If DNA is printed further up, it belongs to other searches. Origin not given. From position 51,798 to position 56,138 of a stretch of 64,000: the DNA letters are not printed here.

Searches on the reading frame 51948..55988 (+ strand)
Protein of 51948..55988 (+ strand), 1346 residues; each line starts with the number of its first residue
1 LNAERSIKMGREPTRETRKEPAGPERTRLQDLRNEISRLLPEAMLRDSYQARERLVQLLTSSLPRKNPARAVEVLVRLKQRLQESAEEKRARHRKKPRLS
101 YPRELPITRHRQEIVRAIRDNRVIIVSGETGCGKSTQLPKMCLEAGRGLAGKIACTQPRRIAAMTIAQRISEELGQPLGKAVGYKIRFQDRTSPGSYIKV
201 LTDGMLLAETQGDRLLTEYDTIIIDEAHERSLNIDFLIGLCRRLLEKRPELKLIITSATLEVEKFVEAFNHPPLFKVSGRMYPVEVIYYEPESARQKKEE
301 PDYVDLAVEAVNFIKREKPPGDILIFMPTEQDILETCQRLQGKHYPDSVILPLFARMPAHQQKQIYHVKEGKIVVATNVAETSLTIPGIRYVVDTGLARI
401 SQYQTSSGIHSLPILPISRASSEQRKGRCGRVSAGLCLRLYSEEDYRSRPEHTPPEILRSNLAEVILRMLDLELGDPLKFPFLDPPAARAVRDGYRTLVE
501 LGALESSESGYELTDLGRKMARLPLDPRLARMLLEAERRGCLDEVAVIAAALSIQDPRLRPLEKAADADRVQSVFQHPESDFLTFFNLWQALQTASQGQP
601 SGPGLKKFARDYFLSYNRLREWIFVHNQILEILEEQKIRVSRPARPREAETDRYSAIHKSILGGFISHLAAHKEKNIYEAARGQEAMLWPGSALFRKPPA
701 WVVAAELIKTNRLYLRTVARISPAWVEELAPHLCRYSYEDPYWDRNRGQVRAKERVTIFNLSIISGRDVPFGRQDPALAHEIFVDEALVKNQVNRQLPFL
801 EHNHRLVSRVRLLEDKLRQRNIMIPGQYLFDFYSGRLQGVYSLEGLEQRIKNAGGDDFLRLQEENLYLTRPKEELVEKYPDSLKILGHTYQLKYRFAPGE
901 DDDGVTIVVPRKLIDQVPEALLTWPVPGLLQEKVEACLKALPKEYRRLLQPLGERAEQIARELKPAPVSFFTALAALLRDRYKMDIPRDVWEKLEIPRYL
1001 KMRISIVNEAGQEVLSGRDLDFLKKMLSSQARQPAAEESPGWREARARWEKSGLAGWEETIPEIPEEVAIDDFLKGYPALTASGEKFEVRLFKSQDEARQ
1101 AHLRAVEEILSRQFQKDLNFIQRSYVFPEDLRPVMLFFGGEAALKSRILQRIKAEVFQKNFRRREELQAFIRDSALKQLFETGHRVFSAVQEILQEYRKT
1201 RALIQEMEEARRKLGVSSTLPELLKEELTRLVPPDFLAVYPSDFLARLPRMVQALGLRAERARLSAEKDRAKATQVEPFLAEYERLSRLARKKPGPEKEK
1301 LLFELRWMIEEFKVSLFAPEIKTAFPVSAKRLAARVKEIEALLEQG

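Call 11: search_protein_families(library=pfam, proteins=[window:51948-55988:+])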
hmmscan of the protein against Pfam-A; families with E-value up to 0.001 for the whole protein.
window:51948-55988:+ (1346 aa): 8 families
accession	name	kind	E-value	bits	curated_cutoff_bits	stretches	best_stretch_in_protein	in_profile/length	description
PF11898.13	DUF3418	-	6.8e-133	444.8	25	1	747-1337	2-581/582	Domain of unknown function (DUF3418)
PF07717.22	OB_NTP_bind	-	2.6e-18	66.4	29.5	1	657-732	1-82/83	Oligonucleotide/oligosaccharide-binding (OB)-fold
PF21010.2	HA2_C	-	2.5e-11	44.4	21.3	1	526-585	1-77/77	Helicase associated domain (HA2), ratchet-like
PF00271.37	Helicase_C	-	2.3e-10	41.1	23.5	1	314-432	10-109/110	Helicase conserved C-terminal domain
PF00270.35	DEAD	-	2.3e-09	37.7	26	1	109-263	2-162/167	DEAD/DEAH box helicase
PF04408.29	HA2_N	-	4.6e-07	30.2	21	1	496-525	3-29/29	Helicase associated domain (HA2), winged-helix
PF13401.12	AAA_22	-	2.7e-06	28.1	27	1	120-254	4-119/130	AAA domain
PF13245.12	AAA_19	-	0.00024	21.7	25.1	1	112-231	2-103/134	AAA domain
